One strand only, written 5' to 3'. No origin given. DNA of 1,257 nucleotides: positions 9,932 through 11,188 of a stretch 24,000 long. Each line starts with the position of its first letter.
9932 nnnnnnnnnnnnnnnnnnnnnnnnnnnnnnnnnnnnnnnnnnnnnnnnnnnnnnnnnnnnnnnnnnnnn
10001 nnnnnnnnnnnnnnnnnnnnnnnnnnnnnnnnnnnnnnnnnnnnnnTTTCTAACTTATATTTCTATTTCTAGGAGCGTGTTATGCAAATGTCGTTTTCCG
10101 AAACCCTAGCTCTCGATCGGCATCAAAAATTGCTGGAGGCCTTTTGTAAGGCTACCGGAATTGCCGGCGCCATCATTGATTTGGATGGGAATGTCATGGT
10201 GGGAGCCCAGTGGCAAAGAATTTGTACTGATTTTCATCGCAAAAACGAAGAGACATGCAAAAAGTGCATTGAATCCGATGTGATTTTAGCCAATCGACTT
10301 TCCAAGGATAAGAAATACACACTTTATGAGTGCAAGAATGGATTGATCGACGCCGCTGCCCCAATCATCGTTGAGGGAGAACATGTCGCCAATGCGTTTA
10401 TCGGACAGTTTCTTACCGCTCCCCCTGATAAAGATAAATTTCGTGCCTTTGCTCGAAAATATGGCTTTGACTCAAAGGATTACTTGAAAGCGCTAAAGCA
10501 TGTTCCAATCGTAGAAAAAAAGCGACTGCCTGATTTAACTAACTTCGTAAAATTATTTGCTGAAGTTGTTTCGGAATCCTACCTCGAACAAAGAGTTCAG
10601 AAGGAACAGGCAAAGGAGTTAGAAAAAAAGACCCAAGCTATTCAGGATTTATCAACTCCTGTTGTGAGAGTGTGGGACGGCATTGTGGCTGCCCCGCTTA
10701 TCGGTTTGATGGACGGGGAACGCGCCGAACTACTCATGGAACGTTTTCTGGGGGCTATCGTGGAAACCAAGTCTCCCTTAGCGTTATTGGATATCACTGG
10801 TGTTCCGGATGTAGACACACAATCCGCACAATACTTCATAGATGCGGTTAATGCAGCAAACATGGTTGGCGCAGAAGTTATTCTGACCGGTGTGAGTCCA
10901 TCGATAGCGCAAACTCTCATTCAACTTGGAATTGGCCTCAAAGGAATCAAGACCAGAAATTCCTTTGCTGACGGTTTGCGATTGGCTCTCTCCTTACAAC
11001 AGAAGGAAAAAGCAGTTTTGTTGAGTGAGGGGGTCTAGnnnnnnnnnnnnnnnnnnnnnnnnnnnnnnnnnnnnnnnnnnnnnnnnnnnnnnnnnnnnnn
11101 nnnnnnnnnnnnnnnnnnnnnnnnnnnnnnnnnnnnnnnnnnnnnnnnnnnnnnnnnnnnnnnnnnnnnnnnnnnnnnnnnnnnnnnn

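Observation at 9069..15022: Sigma-factor-less stressosome operon with GAF- and PocR-type RsbR sensors ending in a histidine kinase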

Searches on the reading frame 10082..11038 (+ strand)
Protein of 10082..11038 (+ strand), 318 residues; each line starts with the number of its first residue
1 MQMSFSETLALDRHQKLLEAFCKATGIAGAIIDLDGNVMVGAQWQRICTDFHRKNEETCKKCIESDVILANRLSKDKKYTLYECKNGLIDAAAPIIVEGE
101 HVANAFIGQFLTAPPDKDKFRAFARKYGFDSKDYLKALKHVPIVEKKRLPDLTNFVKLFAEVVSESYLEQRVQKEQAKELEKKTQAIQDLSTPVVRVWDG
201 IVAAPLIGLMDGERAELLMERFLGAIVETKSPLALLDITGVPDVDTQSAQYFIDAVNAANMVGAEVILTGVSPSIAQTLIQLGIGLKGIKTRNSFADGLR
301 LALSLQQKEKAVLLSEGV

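Call 5: search_protein_families(library=pfam, proteins=[window:10082-11038:+], max_evalue=0.01)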
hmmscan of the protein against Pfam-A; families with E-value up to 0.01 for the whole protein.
window:10082-11038:+ (318 aa): 3 families
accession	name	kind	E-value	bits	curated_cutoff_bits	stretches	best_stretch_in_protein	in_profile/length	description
PF10114.15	PocR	-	4.1e-50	170.1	23.9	1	9-166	3-160/162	Sensory domain found in PocR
PF01740.26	STAS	-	7.1e-11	42.3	22.6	1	193-294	2-102/106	STAS domain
PF13466.11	STAS_2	-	0.001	19.6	29.2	1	208-284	5-79/80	STAS domain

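Call 6: search_protein_families(library=ncbifam, proteins=[window:10082-11038:+], max_evalue=0.01)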
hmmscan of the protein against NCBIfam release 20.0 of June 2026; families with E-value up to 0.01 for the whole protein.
window:10082-11038:+ (318 aa): 3 families
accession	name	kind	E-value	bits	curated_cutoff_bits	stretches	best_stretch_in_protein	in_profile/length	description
NF052652.1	YtvA_fam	equivalog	6.4e-22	78.3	250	1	173-295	117-239/243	YtvA family blue-light photoreceptor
NF047788.1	TransRegPocR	equivalog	2.8e-13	49.8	500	1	13-187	9-183/296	transcriptional regulator PocR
TIGR00377.1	ant_ant_sig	superfamily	0.0024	17.8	53.45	1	200-280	12-92/108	anti-sigma factor antagonist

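Call 10: search_solved_structures(query=window:10082-11038:+, max_evalue=0.01, show_alignments=3)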
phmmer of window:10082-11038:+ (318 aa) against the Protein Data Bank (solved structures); distinct sequences matched with E-value up to 0.01: 19.
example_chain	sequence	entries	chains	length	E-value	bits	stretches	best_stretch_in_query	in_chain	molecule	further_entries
6qcm_CD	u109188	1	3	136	1.4e-27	100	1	183-309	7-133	RsbR protein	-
9o3o_A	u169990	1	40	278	2e-27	99.5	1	182-309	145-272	STAS domain-containing protein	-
6qcm_CB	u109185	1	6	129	3.4e-27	98.8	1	185-309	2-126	RsbR protein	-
9o5l_A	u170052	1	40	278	3.8e-27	98.6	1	182-309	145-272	STAS domain-containing protein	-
9o4r_A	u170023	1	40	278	3.8e-27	98.6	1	182-309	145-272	RsbR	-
7b0u_A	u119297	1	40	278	4e-27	98.6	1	182-309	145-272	RsbR protein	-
6qcm_AB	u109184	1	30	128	4.7e-27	98.3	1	186-309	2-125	RsbR protein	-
9o3z_A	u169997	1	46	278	1.9e-26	96.3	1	182-309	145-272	RsbR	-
9o4h_A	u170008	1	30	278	2.6e-26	95.9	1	182-309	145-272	RsbR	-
7o0i_B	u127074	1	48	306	3e-24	89.1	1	177-303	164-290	Anti-anti-sigma factor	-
6qcm_AD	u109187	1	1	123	5.9e-19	71.8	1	183-278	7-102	RsbR protein,RsbR protein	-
2mwg_A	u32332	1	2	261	5.5e-14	55.4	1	99-301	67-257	Blue-light photoreceptor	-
6jhk_A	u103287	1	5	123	3.4e-12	49.6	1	193-300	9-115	RsbS negative regulator of sigma-B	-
6qcm_A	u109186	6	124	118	1e-10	44.7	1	208-300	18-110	RsbS protein | RsbT antagonist protein RsbS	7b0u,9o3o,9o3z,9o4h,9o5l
9o4r_a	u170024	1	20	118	1.4e-10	44.2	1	208-300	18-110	RsbT antagonist protein RsbS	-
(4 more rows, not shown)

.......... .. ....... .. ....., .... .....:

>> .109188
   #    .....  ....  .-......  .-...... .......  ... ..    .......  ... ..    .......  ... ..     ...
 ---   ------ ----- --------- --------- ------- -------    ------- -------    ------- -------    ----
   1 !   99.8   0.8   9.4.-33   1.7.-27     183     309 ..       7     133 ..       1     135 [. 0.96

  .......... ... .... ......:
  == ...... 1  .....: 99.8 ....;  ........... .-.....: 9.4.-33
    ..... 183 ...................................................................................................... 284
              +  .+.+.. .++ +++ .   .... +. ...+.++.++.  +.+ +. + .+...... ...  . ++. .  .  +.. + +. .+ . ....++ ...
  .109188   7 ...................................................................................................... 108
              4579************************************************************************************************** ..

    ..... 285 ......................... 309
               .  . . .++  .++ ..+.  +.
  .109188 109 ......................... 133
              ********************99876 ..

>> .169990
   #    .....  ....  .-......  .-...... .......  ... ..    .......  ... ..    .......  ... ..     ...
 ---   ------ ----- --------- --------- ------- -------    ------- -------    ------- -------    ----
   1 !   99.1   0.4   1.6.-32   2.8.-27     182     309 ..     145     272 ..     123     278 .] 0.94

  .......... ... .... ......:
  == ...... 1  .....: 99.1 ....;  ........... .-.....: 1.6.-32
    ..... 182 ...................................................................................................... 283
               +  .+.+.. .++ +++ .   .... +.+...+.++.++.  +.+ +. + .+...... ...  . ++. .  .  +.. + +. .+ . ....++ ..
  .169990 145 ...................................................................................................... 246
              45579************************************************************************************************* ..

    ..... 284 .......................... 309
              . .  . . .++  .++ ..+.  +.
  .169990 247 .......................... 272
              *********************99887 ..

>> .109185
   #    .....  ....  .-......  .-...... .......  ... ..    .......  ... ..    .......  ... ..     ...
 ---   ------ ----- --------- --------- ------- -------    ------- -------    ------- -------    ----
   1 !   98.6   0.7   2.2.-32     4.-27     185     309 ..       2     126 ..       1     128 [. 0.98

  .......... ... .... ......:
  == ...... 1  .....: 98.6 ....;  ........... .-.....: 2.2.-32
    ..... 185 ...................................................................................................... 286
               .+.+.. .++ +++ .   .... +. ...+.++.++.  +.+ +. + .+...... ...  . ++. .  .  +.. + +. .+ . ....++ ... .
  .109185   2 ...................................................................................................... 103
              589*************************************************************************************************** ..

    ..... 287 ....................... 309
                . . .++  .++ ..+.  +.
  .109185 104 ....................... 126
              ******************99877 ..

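Call 14: find_encoding_contigs(protein=window:10082-11038:+, flank=10000, max_places=6)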
Protein window:10082-11038:+ (318 aa): no gene with exactly this product is on record in the collection.

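Call 15: find_homologous_proteins(query=window:10082-11038:+, max_evalue=0.00001)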
Query window:10082-11038:+ (318 aa): 201 proteins with E <= 0.00001 among 6896 candidates; the best 120 are listed.
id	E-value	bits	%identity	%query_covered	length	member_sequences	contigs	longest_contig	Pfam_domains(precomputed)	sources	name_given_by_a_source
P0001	5.6e-204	694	100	100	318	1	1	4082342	PF01740.27,PF10114.16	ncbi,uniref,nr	ncbi:PocR ligand-binding domain-containing protein [Pseudodesulfovibrio sp. zrk46]|uniref:PocR ligan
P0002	1.4e-124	433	60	97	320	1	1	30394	PF01740.27,PF10114.16,PF13466.13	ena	-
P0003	9.2e-121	421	60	97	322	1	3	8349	PF01740.27,PF10114.16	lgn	-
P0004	3.5e-120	419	60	96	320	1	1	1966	PF01740.27,PF10114.16,PF13466.13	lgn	-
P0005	1.4e-105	371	52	96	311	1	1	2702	PF01740.27,PF10114.16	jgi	jgi:anti-anti-sigma regulatory factor/ligand-binding sensor protein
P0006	1.6e-105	371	53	96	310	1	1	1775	PF01740.27,PF10114.16,PF13466.13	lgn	-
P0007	1.1e-104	368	57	90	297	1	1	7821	PF01740.27,PF10114.16,PF13466.13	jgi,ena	-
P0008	1.6e-104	367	55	96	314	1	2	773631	PF01740.27,PF10114.16,PF13466.13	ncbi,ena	-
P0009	5.8e-102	359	53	96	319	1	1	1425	PF01740.27,PF10114.16,PF13466.13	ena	-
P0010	5.9e-102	359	50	98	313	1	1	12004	PF01740.27,PF10114.16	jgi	jgi:anti-anti-sigma regulatory factor/ligand-binding sensor protein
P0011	6.1e-101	356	49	97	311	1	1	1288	PF01740.27,PF10114.16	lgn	-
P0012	2.8e-100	354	52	95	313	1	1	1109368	PF01740.27,PF10114.16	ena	-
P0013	8.6e-90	319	47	95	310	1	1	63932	PF01740.27,PF10114.16,PF13466.13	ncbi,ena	-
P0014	4.5e-82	294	45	98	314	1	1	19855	PF01740.27,PF10114.16,PF13466.13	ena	-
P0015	2.2e-80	288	45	96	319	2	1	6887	PF01740.27,PF10114.16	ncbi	-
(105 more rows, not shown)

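Call 17: find_encoding_contigs(protein=P0008, flank=8000, max_places=2)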
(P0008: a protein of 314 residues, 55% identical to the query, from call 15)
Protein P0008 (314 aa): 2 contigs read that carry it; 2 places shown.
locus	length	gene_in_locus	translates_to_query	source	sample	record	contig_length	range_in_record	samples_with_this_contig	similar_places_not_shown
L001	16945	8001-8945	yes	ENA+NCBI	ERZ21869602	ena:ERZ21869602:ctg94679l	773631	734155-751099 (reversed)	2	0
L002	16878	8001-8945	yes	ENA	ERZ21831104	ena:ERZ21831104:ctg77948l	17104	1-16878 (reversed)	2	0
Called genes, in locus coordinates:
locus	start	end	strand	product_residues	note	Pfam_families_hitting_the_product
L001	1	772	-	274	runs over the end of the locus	PF07313:AmiA-like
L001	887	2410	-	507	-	PF02321:OEP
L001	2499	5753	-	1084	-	PF00873:ACR_tran, PF03176:MMPL (weak)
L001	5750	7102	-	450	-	PF25917:BSH_RND (weak), PF25973:BSH_CzcB (weak)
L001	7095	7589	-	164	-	PF12802:MarR_2, PF01047:MarR, PF01325:Fe_dep_repress (weak)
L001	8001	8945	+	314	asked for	PF10114:PocR, PF01740:STAS, PF13466:STAS_2 (faint)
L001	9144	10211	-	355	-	PF00512:HisKA (weak), PF02518:HATPase_c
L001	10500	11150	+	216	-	PF07638:Sigma70_ECF (faint), PF04542:Sigma70_r2, PF08281:Sigma70_r4_2, PF04545:Sigma70_r4, PF22233:PhyR_sigma-like (faint)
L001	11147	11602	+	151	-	-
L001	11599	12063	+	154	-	-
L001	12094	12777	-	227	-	PF00011:HSP20, PF17886:ArsA_HSP20 (faint)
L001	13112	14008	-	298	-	PF00149:Metallophos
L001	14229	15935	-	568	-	PF06505:XylR_N, PF02830:V4R, PF00158:Sigma54_activat, PF14532:Sigma54_activ_2, PF25601:AAA_lid_14, PF02954:HTH_8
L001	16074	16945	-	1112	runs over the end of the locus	PF04542:Sigma70_r2, PF04545:Sigma70_r4, PF08281:Sigma70_r4_2, PF02369:Big_1 (faint), PF09430:EMC7_beta-sandw (faint), PF10670:DUF4198 (faint), PF13620:CarboxypepD_reg, PF13620:CarboxypepD_reg, +8 more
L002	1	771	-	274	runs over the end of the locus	PF07313:AmiA-like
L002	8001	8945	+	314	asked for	PF10114:PocR, PF01740:STAS, PF13466:STAS_2 (faint)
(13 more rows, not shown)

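Call 18: find_encoding_contigs(protein=P0012, flank=8000, max_places=2)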
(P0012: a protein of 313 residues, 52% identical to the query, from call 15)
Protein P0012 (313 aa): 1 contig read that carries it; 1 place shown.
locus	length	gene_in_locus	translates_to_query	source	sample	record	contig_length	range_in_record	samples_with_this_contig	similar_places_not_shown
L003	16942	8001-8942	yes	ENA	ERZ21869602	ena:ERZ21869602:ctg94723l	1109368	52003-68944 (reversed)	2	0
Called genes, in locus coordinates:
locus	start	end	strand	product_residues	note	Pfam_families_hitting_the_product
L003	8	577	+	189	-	-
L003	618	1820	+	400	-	PF00202:Aminotran_3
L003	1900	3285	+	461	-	PF01336:tRNA_anti-codon, PF00152:tRNA-synt_2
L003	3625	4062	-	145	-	PF13801:Metal_resist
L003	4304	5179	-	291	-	PF05050:Methyltransf_21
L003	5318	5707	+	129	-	-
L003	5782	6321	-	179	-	-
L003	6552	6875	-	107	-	-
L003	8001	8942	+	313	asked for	PF10114:PocR, PF01740:STAS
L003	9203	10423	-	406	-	PF13006:Nterm_IS4, PF01609:DDE_Tnp_1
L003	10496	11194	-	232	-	PF00535:Glycos_transf_2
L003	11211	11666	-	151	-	PF00578:AhpC-TSA, PF08534:Redoxin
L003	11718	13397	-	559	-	PF02652:Lactate_perm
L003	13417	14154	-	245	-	PF03692:CxxCxxCC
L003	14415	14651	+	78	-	PF01361:Tautomerase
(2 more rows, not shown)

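Call 19: find_encoding_contigs(protein=P0002, flank=8000, max_places=2)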
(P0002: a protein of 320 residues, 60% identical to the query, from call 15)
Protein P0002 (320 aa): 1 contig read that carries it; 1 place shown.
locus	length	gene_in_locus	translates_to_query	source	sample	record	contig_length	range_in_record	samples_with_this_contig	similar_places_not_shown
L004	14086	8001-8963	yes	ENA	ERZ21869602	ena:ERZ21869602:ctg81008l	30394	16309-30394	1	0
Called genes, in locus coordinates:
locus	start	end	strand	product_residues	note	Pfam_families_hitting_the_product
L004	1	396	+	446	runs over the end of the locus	PF00072:Response_reg, PF00158:Sigma54_activat, PF14532:Sigma54_activ_2, PF00004:AAA (weak), PF07728:AAA_5, PF25601:AAA_lid_14, PF02954:HTH_8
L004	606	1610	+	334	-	PF00356:LacI, PF00532:Peripla_BP_1, PF13407:Peripla_BP_4, PF13377:Peripla_BP_3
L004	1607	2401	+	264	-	PF00149:Metallophos, PF12850:Metallophos_2 (weak)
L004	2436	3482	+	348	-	PF00005:ABC_tran, PF13304:AAA_21 (faint), PF08402:TOBE_2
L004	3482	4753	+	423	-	PF01547:SBP_bac_1, PF13416:SBP_bac_8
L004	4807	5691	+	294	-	PF00528:BPD_transp_1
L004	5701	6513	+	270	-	PF00528:BPD_transp_1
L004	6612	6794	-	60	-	-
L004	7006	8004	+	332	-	PF13185:GAF_2, PF01590:GAF (weak), PF01740:STAS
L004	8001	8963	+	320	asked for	PF10114:PocR, PF01740:STAS, PF13466:STAS_2 (faint)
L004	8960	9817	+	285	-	PF01740:STAS (weak), PF13581:HATPase_c_2, PF02518:HATPase_c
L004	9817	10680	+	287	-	PF13581:HATPase_c_2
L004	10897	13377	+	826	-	PF24820:Diguanyl_cycl_sensor (faint), PF08447:PAS_3 (faint), PF13426:PAS_9 (weak), PF00989:PAS, PF08448:PAS_4, PF13188:PAS_8 (weak), PF13426:PAS_9, PF02518:HATPase_c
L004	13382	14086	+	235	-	?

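Call 45: find_encoding_contigs(protein=P0003, flank=8000, max_places=1)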
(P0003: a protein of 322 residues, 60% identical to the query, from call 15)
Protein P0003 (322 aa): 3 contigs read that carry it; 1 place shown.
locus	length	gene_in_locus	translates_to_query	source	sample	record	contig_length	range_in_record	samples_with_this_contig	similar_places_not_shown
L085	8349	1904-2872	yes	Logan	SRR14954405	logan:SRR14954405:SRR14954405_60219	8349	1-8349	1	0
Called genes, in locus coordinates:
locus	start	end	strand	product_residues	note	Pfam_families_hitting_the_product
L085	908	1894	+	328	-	PF13185:GAF_2, PF01590:GAF (weak), PF01740:STAS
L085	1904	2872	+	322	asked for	PF10114:PocR, PF01740:STAS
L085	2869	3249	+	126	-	-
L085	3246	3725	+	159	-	PF13581:HATPase_c_2, PF02518:HATPase_c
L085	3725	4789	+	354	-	PF13581:HATPase_c_2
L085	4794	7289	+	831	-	PF08447:PAS_3 (faint), PF00989:PAS, PF08448:PAS_4 (weak), PF13188:PAS_8 (weak), PF13426:PAS_9, PF02518:HATPase_c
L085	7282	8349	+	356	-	?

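Call 46: find_encoding_contigs(protein=P0013, flank=8000, max_places=1)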
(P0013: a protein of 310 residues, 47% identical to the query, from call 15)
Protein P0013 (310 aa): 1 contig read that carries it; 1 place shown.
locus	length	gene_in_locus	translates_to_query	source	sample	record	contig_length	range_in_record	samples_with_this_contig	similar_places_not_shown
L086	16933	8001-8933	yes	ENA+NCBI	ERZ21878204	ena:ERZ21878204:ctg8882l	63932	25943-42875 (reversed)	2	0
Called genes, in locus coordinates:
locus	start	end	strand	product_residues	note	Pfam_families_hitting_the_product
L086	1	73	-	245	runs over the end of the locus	-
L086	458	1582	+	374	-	PF02073:Peptidase_M29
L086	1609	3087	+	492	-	PF00370:FGGY_N, PF02782:FGGY_C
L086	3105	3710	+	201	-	-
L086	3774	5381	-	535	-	PF00672:HAMP (weak), PF00512:HisKA, PF13581:HATPase_c_2 (weak), PF02518:HATPase_c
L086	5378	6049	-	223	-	PF00072:Response_reg, PF00486:Trans_reg_C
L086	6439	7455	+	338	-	-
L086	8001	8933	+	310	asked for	PF10114:PocR, PF01740:STAS, PF13466:STAS_2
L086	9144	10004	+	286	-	-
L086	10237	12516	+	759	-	-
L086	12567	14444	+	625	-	PF01871:AMMECR1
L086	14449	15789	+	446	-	PF00152:tRNA-synt_2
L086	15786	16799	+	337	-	PF13177:DNA_pol3_delta2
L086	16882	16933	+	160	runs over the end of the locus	PF01980:TrmO_N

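Call 47: find_encoding_contigs(protein=P0014, flank=8000, max_places=1)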
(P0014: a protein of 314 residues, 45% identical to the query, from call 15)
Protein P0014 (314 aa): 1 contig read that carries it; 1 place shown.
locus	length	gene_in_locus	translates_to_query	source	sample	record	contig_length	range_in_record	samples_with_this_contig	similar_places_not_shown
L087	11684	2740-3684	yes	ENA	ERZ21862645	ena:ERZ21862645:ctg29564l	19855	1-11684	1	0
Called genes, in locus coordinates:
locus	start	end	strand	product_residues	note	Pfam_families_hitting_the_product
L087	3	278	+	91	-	?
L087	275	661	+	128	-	PF01609:DDE_Tnp_1, PF13359:DDE_Tnp_4 (weak), PF13612:DDE_Tnp_1_3, PF13586:DDE_Tnp_1_2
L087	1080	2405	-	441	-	PF01208:URO-D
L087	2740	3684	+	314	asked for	PF10114:PocR, PF01740:STAS, PF13466:STAS_2 (weak)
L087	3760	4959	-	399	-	PF04055:Radical_SAM, PF13186:SPASM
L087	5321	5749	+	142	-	PF10604:Polyketide_cyc2 (weak), PF03364:Polyketide_cyc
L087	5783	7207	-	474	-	PF00989:PAS, PF08448:PAS_4, PF13188:PAS_8, PF13426:PAS_9, PF00158:Sigma54_activat, PF14532:Sigma54_activ_2, PF07728:AAA_5, PF25601:AAA_lid_14, +2 more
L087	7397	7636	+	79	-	-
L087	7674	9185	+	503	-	PF00884:Sulfatase, PF01663:Phosphodiest, PF16347:SGSH_C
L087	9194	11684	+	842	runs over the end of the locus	-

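Call 48: find_encoding_contigs(protein=P0010, flank=8000, max_places=1)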
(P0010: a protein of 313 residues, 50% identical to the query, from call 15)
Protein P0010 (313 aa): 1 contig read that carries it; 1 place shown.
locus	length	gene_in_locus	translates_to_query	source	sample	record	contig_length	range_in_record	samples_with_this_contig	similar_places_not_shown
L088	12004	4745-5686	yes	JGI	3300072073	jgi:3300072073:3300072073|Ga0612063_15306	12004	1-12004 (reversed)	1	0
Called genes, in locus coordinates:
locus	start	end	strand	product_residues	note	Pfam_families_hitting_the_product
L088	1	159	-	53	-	?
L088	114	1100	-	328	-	PF08541:ACP_syn_III_C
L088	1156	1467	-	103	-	PF14864:Alkyl_sulf_C (weak), PF02036:SCP2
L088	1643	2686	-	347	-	PF00106:adh_short, PF08659:KR, PF13561:adh_short_C2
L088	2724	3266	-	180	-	PF13452:FAS1_DH_region, PF22622:MFE-2_hydrat-2_N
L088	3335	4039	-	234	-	PF00440:TetR_N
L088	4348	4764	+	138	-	-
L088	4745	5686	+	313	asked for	PF10114:PocR, PF01740:STAS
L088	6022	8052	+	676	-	PF00497:SBP_bac_3, PF12860:PAS_7 (faint), PF08448:PAS_4, PF13426:PAS_9, PF00989:PAS, PF13188:PAS_8 (weak), PF08448:PAS_4, PF13426:PAS_9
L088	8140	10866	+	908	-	PF08269:dCache_2, PF17200:sCache_2, PF17201:Cache_3-Cache_2, PF17200:sCache_2, PF17201:Cache_3-Cache_2, PF08448:PAS_4, PF13426:PAS_9, PF00512:HisKA, +3 more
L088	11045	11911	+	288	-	-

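Call 54: search_protein_families(library=pfam, proteins=[L085:7282-8349:+], max_evalue=0.0001)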
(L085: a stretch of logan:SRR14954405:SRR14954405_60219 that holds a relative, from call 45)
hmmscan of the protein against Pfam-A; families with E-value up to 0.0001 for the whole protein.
L085:7282-8349:+ (356 aa): 4 families
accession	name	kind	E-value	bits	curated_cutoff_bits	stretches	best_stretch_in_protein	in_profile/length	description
PF13185.12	GAF_2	-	2.5e-17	63.8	28.6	1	165-299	5-135/136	GAF domain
PF01590.32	GAF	-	3.8e-09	37.6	22.4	1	166-299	4-133/133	GAF domain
PF00072.30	Response_reg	-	6.8e-07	29.9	30.2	1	18-115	10-104/111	Response regulator receiver domain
PF13492.12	GAF_3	-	4.2e-06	27.6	27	1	175-301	13-129/129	GAF domain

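Call 80: predict_structure(alignment_id=A4)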
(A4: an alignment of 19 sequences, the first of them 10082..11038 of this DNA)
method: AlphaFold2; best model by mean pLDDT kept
length: 318 residues; sequences in the alignment: 19
mean_pLDDT: 88.5   pTM: 0.61
mean pLDDT of the five models: 88.5, 86.1, 85.8, 85.7, 84.0
residues with pLDDT >= 90: 192; 70-90: 111; 50-70: 11; < 50: 4
segments of 3 or more residues with pLDDT < 50: none
pLDDT, mean of each block of 10 residues (from residue 1): 65 90 93 89 92 93 89 81 93 92 94 95 96 96 95 93 91 85 77 84 91 89 92 93 88 92 93 88 84 93 85 54
secondary structure, 60 per line:
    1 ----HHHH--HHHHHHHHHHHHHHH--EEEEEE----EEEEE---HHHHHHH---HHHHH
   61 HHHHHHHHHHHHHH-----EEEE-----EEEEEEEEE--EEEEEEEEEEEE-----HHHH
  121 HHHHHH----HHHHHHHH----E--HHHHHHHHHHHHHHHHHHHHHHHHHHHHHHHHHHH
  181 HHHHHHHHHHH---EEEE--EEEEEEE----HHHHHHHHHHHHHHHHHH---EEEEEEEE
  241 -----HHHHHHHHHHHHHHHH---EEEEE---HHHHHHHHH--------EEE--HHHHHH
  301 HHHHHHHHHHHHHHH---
elements in order: H5-8 H11-25 E28-33 E38-42 H46-52 H56-74 E80-83 E89-97 E100-111 H117-126 H131-138 H146-191 E195-198 E201-207 H212-229 E233-240 H246-261 E265-269 H273-281 E290-292 H295-315
